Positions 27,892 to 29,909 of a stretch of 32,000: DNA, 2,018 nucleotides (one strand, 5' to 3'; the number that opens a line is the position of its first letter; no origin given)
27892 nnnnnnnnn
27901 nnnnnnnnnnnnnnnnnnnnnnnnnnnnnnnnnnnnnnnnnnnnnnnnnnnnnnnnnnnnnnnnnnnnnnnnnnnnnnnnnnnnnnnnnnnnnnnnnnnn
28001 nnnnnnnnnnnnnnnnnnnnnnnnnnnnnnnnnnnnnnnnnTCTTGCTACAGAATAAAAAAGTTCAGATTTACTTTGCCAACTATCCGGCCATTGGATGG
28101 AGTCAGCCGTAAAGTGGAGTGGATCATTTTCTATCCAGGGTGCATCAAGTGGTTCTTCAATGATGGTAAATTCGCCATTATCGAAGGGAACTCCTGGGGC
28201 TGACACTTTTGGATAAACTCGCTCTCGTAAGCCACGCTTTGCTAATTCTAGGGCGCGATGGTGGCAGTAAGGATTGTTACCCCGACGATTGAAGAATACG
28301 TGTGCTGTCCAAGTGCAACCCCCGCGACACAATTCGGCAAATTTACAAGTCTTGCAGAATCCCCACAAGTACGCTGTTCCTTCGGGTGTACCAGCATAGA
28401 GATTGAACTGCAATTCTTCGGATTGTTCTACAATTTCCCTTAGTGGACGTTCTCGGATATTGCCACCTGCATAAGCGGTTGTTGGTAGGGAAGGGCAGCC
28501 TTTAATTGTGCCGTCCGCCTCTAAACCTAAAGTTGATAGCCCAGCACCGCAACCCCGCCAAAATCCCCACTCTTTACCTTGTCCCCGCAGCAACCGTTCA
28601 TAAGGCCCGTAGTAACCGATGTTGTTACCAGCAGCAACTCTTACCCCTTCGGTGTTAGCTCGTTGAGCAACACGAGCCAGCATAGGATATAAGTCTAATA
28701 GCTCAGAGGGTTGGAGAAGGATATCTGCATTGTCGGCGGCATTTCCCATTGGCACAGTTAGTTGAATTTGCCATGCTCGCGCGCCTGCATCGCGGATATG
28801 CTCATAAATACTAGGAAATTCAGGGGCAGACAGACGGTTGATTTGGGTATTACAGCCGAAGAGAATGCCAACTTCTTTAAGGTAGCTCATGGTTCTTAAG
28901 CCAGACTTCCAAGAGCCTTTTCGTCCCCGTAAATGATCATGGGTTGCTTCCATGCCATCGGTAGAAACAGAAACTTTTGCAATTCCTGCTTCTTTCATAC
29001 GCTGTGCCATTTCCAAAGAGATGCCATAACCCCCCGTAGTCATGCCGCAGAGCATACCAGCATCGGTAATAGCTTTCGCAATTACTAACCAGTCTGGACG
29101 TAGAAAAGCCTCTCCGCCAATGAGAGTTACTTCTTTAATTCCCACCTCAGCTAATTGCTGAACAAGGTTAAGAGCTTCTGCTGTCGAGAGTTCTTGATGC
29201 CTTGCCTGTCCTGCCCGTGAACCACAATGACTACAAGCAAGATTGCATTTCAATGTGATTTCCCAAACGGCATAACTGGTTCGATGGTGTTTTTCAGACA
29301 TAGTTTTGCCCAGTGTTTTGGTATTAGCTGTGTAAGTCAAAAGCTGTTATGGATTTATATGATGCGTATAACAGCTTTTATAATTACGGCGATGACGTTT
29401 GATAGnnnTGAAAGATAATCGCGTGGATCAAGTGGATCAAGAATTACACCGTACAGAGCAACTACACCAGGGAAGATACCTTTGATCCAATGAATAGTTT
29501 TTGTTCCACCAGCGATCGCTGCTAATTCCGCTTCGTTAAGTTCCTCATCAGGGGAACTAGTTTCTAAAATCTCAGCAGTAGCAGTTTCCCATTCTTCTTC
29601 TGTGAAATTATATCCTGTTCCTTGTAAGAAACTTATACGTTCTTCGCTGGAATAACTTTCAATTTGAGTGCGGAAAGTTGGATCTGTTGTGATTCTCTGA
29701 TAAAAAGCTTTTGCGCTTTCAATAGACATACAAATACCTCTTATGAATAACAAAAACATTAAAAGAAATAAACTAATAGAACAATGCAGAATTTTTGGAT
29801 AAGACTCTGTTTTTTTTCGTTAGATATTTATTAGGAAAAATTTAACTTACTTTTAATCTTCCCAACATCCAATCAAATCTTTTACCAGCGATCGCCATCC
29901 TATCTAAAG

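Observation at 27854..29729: rSAM/SPASM enzyme + ATGA-coupled 62-aa ORF beside a Nif11 precursor with a lone Tyr-Gly: splicease-like candidate rather than a simple epimerase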

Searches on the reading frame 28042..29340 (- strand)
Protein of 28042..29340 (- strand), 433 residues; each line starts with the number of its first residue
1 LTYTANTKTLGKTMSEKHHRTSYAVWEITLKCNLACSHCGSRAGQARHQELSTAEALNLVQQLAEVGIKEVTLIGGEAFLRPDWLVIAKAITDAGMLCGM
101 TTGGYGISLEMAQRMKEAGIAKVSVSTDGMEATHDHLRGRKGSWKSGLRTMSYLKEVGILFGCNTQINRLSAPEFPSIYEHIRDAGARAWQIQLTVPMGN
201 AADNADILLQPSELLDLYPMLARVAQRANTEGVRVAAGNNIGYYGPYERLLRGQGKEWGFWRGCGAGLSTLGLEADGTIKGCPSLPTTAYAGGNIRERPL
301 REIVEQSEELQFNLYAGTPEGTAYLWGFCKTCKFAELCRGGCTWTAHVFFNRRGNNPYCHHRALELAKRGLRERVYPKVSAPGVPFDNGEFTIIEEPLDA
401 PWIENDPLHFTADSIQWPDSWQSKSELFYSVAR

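Call 3: search_protein_families(library=ncbifam, proteins=[window:28042-29340:-], max_evalue=0.01)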
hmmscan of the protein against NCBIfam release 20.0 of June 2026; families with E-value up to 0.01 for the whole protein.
window:28042-29340:- (433 aa): 69 families (the best 25 are shown)
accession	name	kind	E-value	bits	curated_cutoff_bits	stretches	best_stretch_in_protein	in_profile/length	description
TIGR04103.1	rSAM_nif11_3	equivalog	2e-268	889.7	725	1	18-428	1-411/412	nif11-class peptide radical SAM maturase 3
TIGR03913.1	rad_SAM_trio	equivalog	1.1e-124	416.5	591.75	1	20-399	17-392/477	GDL motif peptide-associated radical SAM/SPASM maturase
TIGR04545.1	rSAM_ahbD_hemeb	equivalog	1.2e-45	156.4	500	1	25-361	3-337/339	heme b synthase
TIGR04133.1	rSAM_w_lipo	hypoth_equivalog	3.9e-45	154.3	425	1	14-364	16-349/350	TIGR04133 family radical SAM/SPASM protein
TIGR04055.1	rSAM_NirJ2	equivalog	1.9e-42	146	500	1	25-351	3-312/326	putative heme d1 biosynthesis radical SAM protein NirJ2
TIGR04053.2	TIGR04053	equivalog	4.6e-41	141.3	395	1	22-230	8-219/366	TIGR04053 family radical SAM/SPASM domain-containing protein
TIGR04347.1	pseudo_SAM_Halo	equivalog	2.7e-35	122.4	525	2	3-190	19-207/390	TIGR04347 family pseudo-SAM/SPASM protein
TIGR04546.1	rSAM_ahbC_deAc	equivalog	1e-34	120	650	1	21-184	38-202/390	12,18-didecarboxysiroheme deacetylase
TIGR04051.1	rSAM_NirJ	equivalog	3.2e-33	115.2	515.45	1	25-346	5-332/354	heme d1 biosynthesis radical SAM protein NirJ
TIGR04054.1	rSAM_NirJ1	equivalog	4.2e-32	111.2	650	2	19-184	33-199/387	putative heme d1 biosynthesis radical SAM protein NirJ1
TIGR03962.1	mycofact_rSAM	equivalog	3.7e-30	105.2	265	1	25-346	15-317/339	mycofactocin radical SAM maturase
TIGR04303.1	GeoRSP_rSAM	equivalog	4e-28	98.9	400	1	26-347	9-311/325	GeoRSP system radical SAM/SPASM protein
NF045574.1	sacti_mat_StsB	exception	1.8e-25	89.7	625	1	14-164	90-238/466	StsB family radical SAM/SPASM domain sactipeptide maturase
TIGR02109.1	PQQ_syn_pqqE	equivalog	6.2e-25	87.9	381.35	1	26-360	11-331/358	pyrroloquinoline quinone biosynthesis protein PqqE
TIGR04403.1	rSAM_skfB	equivalog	8.3e-24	84.1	300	1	27-206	109-288/402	sporulation killing factor system radical SAM maturase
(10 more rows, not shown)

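Call 4: search_protein_families(library=pfam, proteins=[window:28042-29340:-], max_evalue=0.01)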
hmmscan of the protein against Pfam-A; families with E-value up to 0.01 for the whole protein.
window:28042-29340:- (433 aa): 3 families
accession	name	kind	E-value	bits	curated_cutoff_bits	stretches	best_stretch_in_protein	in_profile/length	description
PF04055.27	Radical_SAM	-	7e-22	78.8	29.5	1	27-159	2-141/166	Radical SAM superfamily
PF13186.11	SPASM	-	0.00021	21.9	21.5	1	264-332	1-66/67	Iron-sulfur cluster-binding domain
PF13353.11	Fer4_12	-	0.00059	20.6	22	1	31-94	14-80/137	4Fe-4S single cluster domain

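Call 10: find_homologous_proteins(query=window:28042-29301:-, max_evalue=1e-20)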
Query window:28042-29301:- (420 aa): 7707 proteins with E <= 1e-20 among 8000 candidates; the best 120 are listed.
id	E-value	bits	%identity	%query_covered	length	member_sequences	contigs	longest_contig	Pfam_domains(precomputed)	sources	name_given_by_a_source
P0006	5.0e-293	990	100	100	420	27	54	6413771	PF04055.28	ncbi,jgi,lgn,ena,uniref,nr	ncbi:nif11-class peptide radical SAM maturase 3 [Anabaena sp. FACHB-709]|uniref:Heme biosynthesis pr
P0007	2.5e-251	852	86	100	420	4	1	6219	PF04055.28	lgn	-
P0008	1.8e-247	839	85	100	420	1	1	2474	PF04055.28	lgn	-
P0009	1.0e-246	837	84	100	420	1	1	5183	PF04055.28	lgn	-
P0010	6.6e-246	834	84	100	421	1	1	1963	PF04055.28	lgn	-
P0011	8.1e-246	834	83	100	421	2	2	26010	PF04055.28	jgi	jgi:nif11-class peptide radical SAM maturase 3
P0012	3.8e-245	832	83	100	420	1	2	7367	PF04055.28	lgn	-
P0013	1.6e-244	830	85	98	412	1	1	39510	PF04055.28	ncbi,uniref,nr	ncbi:nif11-class peptide radical SAM maturase 3 [Scytonema sp. UIC 10036]|uniref:nif11-class peptide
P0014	1.5e-243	827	82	100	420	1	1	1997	PF13186.12,PF04055.28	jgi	jgi:nif11-class peptide radical SAM maturase 3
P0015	2.7e-243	826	82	100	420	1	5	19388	PF04055.28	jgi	jgi:nif11-class peptide radical SAM maturase 3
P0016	1.2e-242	824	85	98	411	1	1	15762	PF04055.28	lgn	-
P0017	2.6e-241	819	82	100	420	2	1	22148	PF04055.28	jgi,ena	-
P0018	1.0e-240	817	84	97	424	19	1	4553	PF04055.28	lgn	-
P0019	2.0e-240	816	81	99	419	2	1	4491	PF04055.28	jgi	jgi:nif11-class peptide radical SAM maturase 3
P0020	9.9e-239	811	81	100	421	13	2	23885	PF04055.28,PF13353.12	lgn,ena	-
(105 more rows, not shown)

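Call 11: find_related_loci(query=window:28042-29301:-, collection=genome_contigs, flank=4000)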
Query window:28042-29301:- (420 aa) in genome_contigs; peptide patterns used: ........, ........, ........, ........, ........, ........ (x = any residue, [..] = any of these).
490 stretches matched a pattern; 437 encode a relative of the query (tblastn E <= 1e-3); the best 80 are kept; 80 distinct loci.
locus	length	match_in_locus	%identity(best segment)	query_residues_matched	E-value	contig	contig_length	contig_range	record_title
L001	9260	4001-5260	90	1-420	0e+0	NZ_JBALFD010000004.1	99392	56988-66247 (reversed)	MAG: Nostoc sp. isolate P9121 bin 11 NODE_43_length_99392_cov_109.469088, whole genome shotgun sequence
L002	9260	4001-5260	90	1-420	0e+0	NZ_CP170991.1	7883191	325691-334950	Nostoc sp. C117 chromosome, complete genome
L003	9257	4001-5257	90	1-419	0e+0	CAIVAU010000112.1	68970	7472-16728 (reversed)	MAG: uncultured cyanobacterium isolate B12_bin-0982 genome assembly, contig: bin-0982:112/268, whole genome shotgun sequ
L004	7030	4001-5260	88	1-420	0e+0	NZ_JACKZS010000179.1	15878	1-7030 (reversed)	Nostoc sp. UCD121 NODE_179_length_15878_cov_9.23739_ID_357, whole genome shotgun sequence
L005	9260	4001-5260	85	1-420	0e+0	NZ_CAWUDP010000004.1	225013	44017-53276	Scytonema sp. PCC 10023 isolate Scytonema sp. PCC 10023 NODE_4_length_225013_cov_93.743383, whole genome shotgun sequenc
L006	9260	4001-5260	86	1-420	0e+0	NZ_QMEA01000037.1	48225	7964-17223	Brasilonema sp. UFV-L1 scaffold37_cov13, whole genome shotgun sequence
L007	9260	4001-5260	85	1-420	0e+0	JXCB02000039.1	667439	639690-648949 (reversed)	Tolypothrix campylonemoides VB511288 scaffold_005, whole genome shotgun sequence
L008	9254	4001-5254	81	1-417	0e+0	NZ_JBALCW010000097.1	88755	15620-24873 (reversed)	MAG: Nostoc sp. isolate P12578 bin 22 NODE_57_length_88755_cov_81.022287, whole genome shotgun sequence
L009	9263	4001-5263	80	1-420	0e+0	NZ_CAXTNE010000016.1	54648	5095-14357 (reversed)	MAG: uncultured Nostoc sp. isolate public_SRR14722161_metawrap_bin.1 public_SRR14722161_metawrap_bin.1_16, whole genome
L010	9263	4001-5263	79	1-420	0e+0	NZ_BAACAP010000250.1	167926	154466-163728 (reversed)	Scytonema sp. NUACC26 sequence250, whole genome shotgun sequence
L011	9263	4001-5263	79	1-420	0e+0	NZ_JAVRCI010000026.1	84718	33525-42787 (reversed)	MAG: Nostoc sp. DedQUE12b contig_26, whole genome shotgun sequence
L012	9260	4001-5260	80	1-419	0e+0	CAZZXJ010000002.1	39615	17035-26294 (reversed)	MAG: uncultured Stigonema sp. isolate Brown_AA.bin.3 genome assembly, contig: NODE_5_length_39615_cov_14.771234, whole g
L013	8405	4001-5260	78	1-419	0e+0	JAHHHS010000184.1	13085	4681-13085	MAG: Nostoc indistinguendum CM1-VF10 scaffold_355_c1, whole genome shotgun sequence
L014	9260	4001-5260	79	1-418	0e+0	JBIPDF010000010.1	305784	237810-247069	MAG: Heteroscytonema crispum UTEX LB 1556 seq10, whole genome shotgun sequence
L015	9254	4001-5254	77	1-418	0e+0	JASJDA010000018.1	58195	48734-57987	MAG: Prochloraceae cyanobacterium isolate MO_167.B51 MO_167.c_303, whole genome shotgun sequence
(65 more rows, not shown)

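Call 38: search_protein_families(library=ncbifam, proteins=[L081:4393-5838:+, L081:8168-9583:+, L081:9623-10411:+], max_evalue=0.001)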
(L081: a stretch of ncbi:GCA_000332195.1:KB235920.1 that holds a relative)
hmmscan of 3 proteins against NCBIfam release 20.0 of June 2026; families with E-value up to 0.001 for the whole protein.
L081:4393-5838:+ (482 aa): 1 family
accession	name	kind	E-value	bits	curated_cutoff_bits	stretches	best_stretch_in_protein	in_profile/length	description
TIGR04517.1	rSAM_PoyD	subfamily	1.2e-185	617.8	325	1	39-476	2-446/446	radical SAM family RiPP maturation amino acid epimerase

L081:8168-9583:+ (472 aa): 4 families
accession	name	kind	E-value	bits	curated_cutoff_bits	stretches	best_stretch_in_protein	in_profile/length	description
NF038263.1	prot_phos_SiaA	equivalog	2.3e-11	43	700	1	40-418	35-403/658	biofilm regulation protein phosphatase SiaA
NF033092.0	HK_WalK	equivalog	7.8e-10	38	725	1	330-399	185-251/594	cell wall metabolism sensor histidine kinase WalK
NF053867.1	SprKinKinDBac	equivalog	2.3e-09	36.2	775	1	18-221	9-199/500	sporulation kinase KinD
NF052458.1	PhdiestGepA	equivalog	4.7e-06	25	1200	1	164-406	188-426/840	phosphodiesterase GepA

L081:9623-10411:+ (263 aa): 23 families
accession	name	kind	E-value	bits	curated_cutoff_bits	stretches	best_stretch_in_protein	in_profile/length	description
TIGR01969.1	minD_arch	subfamily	8.3e-26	90.7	201.75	1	4-253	2-233/251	cell division ATPase MinD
NF047398.1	AAA_KGGVGR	domain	2.8e-23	83.2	90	1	3-170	3-184/190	KGGVGR-motif variant AAA ATPase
TIGR01968.1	minD_bact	equivalog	1.4e-14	54.1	212.9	1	3-250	2-236/261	septum site-determining protein MinD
NF041136.1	MrpORP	equivalog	1.6e-14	53.9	450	1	5-59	8-62/365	iron-sulfur cluster carrier protein MrpORP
NF041546.1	ParA_partition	equivalog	1.4e-13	50.8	180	2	4-43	1-40/203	ParA family partition ATPase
TIGR01007.1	eps_fam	subfamily_domain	8.2e-12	45.1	108.05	1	3-77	18-90/204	polysaccharide biosynthesis tyrosine autokinase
NF008669.0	PRK11670.1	equivalog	2.8e-10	39.7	348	1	3-54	108-159/369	iron-sulfur cluster carrier protein ApbC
TIGR03371.1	cellulose_yhjQ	equivalog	3.8e-08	33.1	157.85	1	3-72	2-74/246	cellulose biosynthesis protein BcsQ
TIGR03453.1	partition_RepA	equivalog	2.7e-07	29.8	348.45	1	2-168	104-274/387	plasmid partitioning protein RepA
NF008079.0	PRK10818.1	equivalog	3.9e-07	29.7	508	1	1-161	1-146/270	septum site-determining protein MinD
NF040564.1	SCO2523_fam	equivalog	7.5e-07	28.7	200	1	7-102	5-108/305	SCO2523 family variant P-loop protein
TIGR03029.1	EpsG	equivalog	8.6e-07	28.4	313.8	1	3-71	104-169/274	chain length determinant protein tyrosine kinase EpsG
NF010423.0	PRK13849.1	equivalog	2.7e-06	26.9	313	0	3-44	2-43/231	conjugal transfer ATPase VirC1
TIGR03018.1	pepcterm_TyrKin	hypoth_equivalog_domain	6.8e-06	25.6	230.65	1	5-74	38-106/207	XrtA-associated tyrosine autokinase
NF007350.0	PRK09841.1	equivalog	1.2e-05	23.7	1248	1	4-74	533-600/726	tyrosine-protein kinase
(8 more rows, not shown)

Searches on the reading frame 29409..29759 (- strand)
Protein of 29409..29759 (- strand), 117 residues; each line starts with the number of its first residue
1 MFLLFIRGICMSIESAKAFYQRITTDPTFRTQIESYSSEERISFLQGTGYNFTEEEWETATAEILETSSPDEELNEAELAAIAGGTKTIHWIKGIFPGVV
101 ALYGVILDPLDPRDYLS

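Call 3: search_protein_families(library=ncbifam, proteins=[window:29409-29759:-], max_evalue=0.01)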
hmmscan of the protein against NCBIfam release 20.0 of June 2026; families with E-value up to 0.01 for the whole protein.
window:29409-29759:- (117 aa): 1 family
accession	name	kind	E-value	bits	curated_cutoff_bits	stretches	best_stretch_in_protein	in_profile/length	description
TIGR03798.1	leader_Nif11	subfamily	1.8e-25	88.9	32.3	1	11-85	1-68/68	Nif11-like leader peptide family RiPP precursor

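Call 4: search_protein_families(library=pfam, proteins=[window:29409-29759:-], max_evalue=0.01)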
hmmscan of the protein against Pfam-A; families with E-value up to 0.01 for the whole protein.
window:29409-29759:- (117 aa): 1 family
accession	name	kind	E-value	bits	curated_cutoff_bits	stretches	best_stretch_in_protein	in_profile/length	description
PF07862.16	Nif11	-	1.5e-15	57.7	23.8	1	11-57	1-48/48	Nif11 domain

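Call 38: search_protein_families(library=ncbifam, proteins=[L081:4393-5838:+, L081:8168-9583:+, L081:9623-10411:+], max_evalue=0.001)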
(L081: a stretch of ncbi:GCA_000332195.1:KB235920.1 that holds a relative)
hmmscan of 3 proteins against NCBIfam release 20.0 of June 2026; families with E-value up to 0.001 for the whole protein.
L081:4393-5838:+ (482 aa): 1 family
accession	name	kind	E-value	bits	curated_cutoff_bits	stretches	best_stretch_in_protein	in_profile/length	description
TIGR04517.1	rSAM_PoyD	subfamily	1.2e-185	617.8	325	1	39-476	2-446/446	radical SAM family RiPP maturation amino acid epimerase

L081:8168-9583:+ (472 aa): 4 families
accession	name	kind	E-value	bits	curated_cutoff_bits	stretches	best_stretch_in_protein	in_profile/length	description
NF038263.1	prot_phos_SiaA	equivalog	2.3e-11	43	700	1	40-418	35-403/658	biofilm regulation protein phosphatase SiaA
NF033092.0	HK_WalK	equivalog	7.8e-10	38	725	1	330-399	185-251/594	cell wall metabolism sensor histidine kinase WalK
NF053867.1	SprKinKinDBac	equivalog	2.3e-09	36.2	775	1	18-221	9-199/500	sporulation kinase KinD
NF052458.1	PhdiestGepA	equivalog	4.7e-06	25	1200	1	164-406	188-426/840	phosphodiesterase GepA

L081:9623-10411:+ (263 aa): 23 families
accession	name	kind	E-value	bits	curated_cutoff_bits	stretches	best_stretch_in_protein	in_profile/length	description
TIGR01969.1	minD_arch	subfamily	8.3e-26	90.7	201.75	1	4-253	2-233/251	cell division ATPase MinD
NF047398.1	AAA_KGGVGR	domain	2.8e-23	83.2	90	1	3-170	3-184/190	KGGVGR-motif variant AAA ATPase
TIGR01968.1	minD_bact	equivalog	1.4e-14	54.1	212.9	1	3-250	2-236/261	septum site-determining protein MinD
NF041136.1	MrpORP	equivalog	1.6e-14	53.9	450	1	5-59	8-62/365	iron-sulfur cluster carrier protein MrpORP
NF041546.1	ParA_partition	equivalog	1.4e-13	50.8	180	2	4-43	1-40/203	ParA family partition ATPase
TIGR01007.1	eps_fam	subfamily_domain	8.2e-12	45.1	108.05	1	3-77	18-90/204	polysaccharide biosynthesis tyrosine autokinase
NF008669.0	PRK11670.1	equivalog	2.8e-10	39.7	348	1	3-54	108-159/369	iron-sulfur cluster carrier protein ApbC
TIGR03371.1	cellulose_yhjQ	equivalog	3.8e-08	33.1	157.85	1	3-72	2-74/246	cellulose biosynthesis protein BcsQ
TIGR03453.1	partition_RepA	equivalog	2.7e-07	29.8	348.45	1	2-168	104-274/387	plasmid partitioning protein RepA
NF008079.0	PRK10818.1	equivalog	3.9e-07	29.7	508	1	1-161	1-146/270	septum site-determining protein MinD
NF040564.1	SCO2523_fam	equivalog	7.5e-07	28.7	200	1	7-102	5-108/305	SCO2523 family variant P-loop protein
TIGR03029.1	EpsG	equivalog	8.6e-07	28.4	313.8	1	3-71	104-169/274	chain length determinant protein tyrosine kinase EpsG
NF010423.0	PRK13849.1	equivalog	2.7e-06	26.9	313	0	3-44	2-43/231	conjugal transfer ATPase VirC1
TIGR03018.1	pepcterm_TyrKin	hypoth_equivalog_domain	6.8e-06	25.6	230.65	1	5-74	38-106/207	XrtA-associated tyrosine autokinase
NF007350.0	PRK09841.1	equivalog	1.2e-05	23.7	1248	1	4-74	533-600/726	tyrosine-protein kinase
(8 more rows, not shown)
